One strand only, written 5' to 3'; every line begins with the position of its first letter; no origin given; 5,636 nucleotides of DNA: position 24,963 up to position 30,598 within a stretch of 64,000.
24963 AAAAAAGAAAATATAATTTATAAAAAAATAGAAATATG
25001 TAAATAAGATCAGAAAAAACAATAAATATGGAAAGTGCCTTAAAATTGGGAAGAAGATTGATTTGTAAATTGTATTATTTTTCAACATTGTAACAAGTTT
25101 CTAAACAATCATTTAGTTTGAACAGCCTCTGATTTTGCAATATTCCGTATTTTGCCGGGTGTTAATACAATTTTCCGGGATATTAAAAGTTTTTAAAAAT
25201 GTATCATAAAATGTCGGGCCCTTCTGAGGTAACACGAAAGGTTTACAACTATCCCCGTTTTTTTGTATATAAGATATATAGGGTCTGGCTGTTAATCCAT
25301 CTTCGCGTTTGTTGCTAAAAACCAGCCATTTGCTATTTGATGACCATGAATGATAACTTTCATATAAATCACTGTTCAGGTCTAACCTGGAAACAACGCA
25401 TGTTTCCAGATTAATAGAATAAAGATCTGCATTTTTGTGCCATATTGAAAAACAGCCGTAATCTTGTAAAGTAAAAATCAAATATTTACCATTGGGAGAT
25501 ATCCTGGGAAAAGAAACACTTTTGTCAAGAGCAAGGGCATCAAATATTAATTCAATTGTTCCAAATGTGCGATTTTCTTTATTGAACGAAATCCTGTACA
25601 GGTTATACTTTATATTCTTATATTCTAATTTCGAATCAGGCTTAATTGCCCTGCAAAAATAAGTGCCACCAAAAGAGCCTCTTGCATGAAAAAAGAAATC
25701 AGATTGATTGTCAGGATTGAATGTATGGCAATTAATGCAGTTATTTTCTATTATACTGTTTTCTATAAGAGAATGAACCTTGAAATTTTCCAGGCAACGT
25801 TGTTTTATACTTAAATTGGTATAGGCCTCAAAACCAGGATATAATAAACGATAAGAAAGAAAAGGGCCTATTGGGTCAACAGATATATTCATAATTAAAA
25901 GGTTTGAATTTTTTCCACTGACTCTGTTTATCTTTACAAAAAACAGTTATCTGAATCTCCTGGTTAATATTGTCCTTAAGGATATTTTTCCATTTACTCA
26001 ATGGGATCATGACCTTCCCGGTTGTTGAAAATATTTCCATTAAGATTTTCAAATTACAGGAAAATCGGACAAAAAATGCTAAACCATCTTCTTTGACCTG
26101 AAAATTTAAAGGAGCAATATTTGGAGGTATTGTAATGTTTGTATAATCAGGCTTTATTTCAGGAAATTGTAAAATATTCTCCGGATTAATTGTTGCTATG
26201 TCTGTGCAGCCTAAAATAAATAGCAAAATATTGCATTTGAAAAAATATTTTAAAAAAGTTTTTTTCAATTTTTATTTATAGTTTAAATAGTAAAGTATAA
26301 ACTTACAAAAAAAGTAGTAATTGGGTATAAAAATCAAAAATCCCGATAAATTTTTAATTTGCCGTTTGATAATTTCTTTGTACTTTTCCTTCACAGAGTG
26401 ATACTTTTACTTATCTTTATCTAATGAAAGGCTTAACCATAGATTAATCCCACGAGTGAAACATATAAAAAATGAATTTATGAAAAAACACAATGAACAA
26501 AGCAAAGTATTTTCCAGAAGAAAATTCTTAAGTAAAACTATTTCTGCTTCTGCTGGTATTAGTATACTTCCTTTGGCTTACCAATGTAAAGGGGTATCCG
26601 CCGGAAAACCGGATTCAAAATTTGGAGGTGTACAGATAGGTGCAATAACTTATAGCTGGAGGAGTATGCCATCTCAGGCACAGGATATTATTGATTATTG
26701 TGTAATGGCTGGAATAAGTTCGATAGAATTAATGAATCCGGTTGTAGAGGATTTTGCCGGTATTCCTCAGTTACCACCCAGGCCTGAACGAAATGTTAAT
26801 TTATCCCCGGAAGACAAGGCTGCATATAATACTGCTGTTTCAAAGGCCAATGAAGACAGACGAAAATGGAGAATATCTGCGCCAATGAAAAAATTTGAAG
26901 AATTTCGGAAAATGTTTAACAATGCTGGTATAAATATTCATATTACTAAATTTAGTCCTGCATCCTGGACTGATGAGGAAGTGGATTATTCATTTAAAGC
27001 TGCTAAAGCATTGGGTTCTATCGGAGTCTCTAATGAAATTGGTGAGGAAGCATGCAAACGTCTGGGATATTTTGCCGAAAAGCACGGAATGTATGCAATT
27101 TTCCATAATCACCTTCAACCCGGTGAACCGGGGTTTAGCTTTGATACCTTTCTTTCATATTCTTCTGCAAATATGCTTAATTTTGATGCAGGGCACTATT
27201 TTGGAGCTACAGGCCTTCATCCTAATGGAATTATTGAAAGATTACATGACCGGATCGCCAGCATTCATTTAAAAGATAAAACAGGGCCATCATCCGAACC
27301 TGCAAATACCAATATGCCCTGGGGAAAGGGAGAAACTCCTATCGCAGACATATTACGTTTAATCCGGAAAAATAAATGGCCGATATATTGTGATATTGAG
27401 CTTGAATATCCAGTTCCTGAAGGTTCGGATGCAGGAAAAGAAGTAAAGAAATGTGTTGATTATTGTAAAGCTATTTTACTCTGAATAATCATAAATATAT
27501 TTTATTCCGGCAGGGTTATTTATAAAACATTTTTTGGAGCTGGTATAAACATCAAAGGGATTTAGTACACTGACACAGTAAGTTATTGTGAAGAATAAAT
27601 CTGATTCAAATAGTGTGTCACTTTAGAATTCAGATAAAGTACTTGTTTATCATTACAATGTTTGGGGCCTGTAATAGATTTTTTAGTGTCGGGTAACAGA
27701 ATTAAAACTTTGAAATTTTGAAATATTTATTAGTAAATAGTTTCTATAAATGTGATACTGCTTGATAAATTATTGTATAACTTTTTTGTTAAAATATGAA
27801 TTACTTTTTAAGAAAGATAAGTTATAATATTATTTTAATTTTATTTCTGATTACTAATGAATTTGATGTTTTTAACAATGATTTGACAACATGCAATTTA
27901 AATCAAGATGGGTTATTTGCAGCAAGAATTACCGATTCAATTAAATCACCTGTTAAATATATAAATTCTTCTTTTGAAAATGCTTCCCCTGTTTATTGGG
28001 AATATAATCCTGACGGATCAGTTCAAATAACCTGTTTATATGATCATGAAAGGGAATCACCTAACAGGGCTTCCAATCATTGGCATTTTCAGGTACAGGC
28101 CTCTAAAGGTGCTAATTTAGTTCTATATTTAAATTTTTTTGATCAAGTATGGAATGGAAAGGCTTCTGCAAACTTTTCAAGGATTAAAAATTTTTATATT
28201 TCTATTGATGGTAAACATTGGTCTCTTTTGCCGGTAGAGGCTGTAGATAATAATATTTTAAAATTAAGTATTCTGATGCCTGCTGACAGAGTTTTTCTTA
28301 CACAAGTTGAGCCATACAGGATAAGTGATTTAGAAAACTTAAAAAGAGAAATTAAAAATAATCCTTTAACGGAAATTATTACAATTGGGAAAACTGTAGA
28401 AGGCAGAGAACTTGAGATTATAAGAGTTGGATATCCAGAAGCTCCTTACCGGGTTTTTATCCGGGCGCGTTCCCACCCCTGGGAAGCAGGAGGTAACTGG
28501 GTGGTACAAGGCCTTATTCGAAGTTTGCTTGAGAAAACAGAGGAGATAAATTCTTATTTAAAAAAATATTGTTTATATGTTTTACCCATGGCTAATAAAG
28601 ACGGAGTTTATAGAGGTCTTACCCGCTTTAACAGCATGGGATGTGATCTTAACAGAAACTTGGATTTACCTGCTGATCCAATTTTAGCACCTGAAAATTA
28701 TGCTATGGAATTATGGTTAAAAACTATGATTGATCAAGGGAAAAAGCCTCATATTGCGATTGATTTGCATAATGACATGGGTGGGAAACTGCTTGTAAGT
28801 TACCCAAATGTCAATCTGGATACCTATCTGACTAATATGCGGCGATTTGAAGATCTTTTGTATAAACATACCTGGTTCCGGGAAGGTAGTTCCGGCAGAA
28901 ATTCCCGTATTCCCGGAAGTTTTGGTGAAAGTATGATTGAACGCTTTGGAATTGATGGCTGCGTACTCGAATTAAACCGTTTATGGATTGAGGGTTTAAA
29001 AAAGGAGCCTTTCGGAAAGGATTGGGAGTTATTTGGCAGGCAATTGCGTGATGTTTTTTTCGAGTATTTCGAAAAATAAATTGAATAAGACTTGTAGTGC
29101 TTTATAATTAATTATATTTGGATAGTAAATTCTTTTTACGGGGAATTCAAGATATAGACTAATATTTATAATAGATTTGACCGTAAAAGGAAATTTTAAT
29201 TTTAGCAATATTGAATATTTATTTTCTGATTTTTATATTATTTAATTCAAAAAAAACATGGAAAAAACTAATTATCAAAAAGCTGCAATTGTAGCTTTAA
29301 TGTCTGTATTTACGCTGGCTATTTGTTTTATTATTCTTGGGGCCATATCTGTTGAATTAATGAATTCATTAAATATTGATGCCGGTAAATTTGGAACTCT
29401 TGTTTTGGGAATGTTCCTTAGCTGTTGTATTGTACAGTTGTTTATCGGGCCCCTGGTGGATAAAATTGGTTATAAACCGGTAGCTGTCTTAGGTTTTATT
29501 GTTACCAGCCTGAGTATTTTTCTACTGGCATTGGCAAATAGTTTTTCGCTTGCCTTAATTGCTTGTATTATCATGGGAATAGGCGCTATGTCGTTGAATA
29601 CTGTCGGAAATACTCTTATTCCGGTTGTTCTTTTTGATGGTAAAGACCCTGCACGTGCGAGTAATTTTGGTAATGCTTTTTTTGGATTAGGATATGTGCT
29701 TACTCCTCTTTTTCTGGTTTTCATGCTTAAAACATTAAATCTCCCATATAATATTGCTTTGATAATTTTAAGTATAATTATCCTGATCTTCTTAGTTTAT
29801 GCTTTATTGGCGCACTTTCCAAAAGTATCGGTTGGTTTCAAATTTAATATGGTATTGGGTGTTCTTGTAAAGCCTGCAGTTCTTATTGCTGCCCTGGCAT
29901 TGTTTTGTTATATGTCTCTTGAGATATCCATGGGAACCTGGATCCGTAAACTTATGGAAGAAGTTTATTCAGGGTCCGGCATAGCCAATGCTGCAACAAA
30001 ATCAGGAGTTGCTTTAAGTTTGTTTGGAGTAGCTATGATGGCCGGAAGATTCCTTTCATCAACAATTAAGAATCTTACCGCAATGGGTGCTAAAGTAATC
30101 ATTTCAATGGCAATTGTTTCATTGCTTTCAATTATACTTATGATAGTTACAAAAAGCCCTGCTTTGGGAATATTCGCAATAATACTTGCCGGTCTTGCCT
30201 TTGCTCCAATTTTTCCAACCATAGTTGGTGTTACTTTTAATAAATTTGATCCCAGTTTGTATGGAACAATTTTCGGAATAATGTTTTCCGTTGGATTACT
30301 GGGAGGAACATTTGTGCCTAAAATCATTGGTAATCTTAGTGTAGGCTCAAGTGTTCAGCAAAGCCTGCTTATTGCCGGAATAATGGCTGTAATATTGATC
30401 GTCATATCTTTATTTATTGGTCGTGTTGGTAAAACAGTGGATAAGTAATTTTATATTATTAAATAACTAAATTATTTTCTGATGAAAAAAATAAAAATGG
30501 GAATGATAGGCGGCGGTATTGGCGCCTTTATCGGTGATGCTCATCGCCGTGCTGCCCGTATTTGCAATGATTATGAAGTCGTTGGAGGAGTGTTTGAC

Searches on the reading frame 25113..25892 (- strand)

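Call 3: search_protein_families(library=pfam, proteins=[window:25113-25892:-], max_evalue=0.1)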
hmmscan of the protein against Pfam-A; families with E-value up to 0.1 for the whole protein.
window:25113-25892:- (259 aa): 1 family
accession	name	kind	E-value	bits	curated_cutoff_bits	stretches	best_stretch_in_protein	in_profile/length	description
PF07676.18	PD40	-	7.5e-07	29.4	20.9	2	128-142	13-27/38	WD40-like Beta Propeller Repeat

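Call 4: search_protein_families(library=ncbifam, proteins=[window:25113-25892:-], max_evalue=0.1)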
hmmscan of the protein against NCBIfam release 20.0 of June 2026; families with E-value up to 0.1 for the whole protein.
window:25113-25892:- (259 aa): 1 family
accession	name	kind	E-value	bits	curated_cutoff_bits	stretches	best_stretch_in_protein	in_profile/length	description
TIGR02800.1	propeller_TolB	equivalog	0.02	13.8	343.15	1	128-197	327-387/418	Tol-Pal system beta propeller repeat protein TolB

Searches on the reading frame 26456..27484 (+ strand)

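Call 8: search_protein_families(library=pfam, proteins=[window:26456-27484:+], max_evalue=0.001)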
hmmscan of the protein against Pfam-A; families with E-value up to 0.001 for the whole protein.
window:26456-27484:+ (342 aa): 1 family
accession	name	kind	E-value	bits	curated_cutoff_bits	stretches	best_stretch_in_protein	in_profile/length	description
PF01261.30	AP_endonuc_2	-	9.3e-10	39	31.1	1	198-327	106-240/249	Xylose isomerase-like TIM barrel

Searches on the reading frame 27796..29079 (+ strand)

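Call 8: search_protein_families(library=pfam, proteins=[window:27796-29079:+], max_evalue=0.001)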
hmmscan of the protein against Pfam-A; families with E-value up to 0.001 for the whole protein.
window:27796-29079:+ (427 aa): 1 family
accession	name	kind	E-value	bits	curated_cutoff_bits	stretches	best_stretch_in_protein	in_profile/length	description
PF00246.29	Peptidase_M14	-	2.2e-17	64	21.6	1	188-288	12-132/286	Zinc carboxypeptidase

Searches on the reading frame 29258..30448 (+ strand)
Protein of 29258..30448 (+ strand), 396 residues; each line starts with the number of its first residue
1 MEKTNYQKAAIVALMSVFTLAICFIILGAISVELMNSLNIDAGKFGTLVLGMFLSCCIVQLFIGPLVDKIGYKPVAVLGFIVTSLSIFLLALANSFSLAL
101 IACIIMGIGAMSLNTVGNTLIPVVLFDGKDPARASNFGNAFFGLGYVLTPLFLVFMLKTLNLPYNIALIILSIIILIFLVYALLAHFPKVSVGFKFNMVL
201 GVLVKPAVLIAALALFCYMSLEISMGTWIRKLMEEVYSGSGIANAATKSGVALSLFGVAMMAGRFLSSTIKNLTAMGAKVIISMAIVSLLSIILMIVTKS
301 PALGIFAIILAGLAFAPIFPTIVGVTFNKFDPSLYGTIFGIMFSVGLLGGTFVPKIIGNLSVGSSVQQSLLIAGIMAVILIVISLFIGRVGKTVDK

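Call 8: search_protein_families(library=pfam, proteins=[window:29258-30448:+], max_evalue=0.001)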
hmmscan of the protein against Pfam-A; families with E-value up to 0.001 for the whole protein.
window:29258-30448:+ (396 aa): 1 family
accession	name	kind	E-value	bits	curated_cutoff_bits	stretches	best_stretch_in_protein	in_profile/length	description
PF07690.21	MFS_1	-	3.7e-27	95.6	33.4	1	13-354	2-347/347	Major Facilitator Superfamily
